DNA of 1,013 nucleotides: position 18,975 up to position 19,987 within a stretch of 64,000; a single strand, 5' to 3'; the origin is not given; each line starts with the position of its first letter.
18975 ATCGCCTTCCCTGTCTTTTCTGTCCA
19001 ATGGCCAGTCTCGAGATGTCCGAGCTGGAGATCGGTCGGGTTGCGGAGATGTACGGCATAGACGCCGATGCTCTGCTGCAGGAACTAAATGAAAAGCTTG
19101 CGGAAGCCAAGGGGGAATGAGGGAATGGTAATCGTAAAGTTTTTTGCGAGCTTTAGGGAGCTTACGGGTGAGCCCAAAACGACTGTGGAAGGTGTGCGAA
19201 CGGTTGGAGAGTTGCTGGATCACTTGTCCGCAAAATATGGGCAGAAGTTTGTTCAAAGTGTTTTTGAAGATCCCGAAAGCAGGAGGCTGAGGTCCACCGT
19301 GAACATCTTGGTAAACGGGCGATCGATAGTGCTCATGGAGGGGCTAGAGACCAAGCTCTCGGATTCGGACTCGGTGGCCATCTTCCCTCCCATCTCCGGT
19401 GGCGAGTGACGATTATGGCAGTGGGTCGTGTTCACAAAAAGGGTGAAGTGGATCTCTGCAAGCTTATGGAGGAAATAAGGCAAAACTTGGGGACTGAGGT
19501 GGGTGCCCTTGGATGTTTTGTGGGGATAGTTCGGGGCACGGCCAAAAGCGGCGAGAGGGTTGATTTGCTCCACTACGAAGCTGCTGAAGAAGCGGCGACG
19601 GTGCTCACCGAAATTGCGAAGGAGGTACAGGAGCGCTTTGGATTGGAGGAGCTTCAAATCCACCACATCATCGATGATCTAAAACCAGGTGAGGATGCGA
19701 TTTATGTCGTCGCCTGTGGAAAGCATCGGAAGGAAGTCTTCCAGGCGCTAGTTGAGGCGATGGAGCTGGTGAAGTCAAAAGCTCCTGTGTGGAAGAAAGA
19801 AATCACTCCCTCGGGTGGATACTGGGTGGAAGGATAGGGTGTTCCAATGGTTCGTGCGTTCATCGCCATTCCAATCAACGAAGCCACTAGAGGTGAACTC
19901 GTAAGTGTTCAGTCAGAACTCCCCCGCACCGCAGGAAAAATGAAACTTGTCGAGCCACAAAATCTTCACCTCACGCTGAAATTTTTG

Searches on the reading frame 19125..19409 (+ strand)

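Call 63: search_protein_families(library=pfam, proteins=[window:19125-19409:+], max_evalue=0.01)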
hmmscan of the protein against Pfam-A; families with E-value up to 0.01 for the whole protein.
window:19125-19409:+ (94 aa): 2 families
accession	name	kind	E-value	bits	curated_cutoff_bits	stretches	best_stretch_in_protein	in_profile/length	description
PF02597.26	ThiS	-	5.8e-19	68.8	22.5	1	4-93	1-76/76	ThiS family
PF09138.17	Urm1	-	0.0096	16.7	21.8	1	23-93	29-96/96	Urm1 (Ubiquitin related modifier)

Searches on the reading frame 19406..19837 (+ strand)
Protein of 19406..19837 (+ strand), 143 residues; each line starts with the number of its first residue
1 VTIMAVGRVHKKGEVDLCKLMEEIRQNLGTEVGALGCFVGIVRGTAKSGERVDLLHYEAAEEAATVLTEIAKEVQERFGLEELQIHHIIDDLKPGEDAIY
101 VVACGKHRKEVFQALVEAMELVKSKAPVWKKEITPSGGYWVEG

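Call 63: search_protein_families(library=pfam, proteins=[window:19406-19837:+], max_evalue=0.01)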
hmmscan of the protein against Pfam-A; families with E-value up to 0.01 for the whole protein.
window:19406-19837:+ (143 aa): 1 family
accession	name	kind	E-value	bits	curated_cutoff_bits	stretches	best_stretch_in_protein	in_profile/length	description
PF02391.22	MoaE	-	1.1e-23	84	23.4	1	16-124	7-113/114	MoaE protein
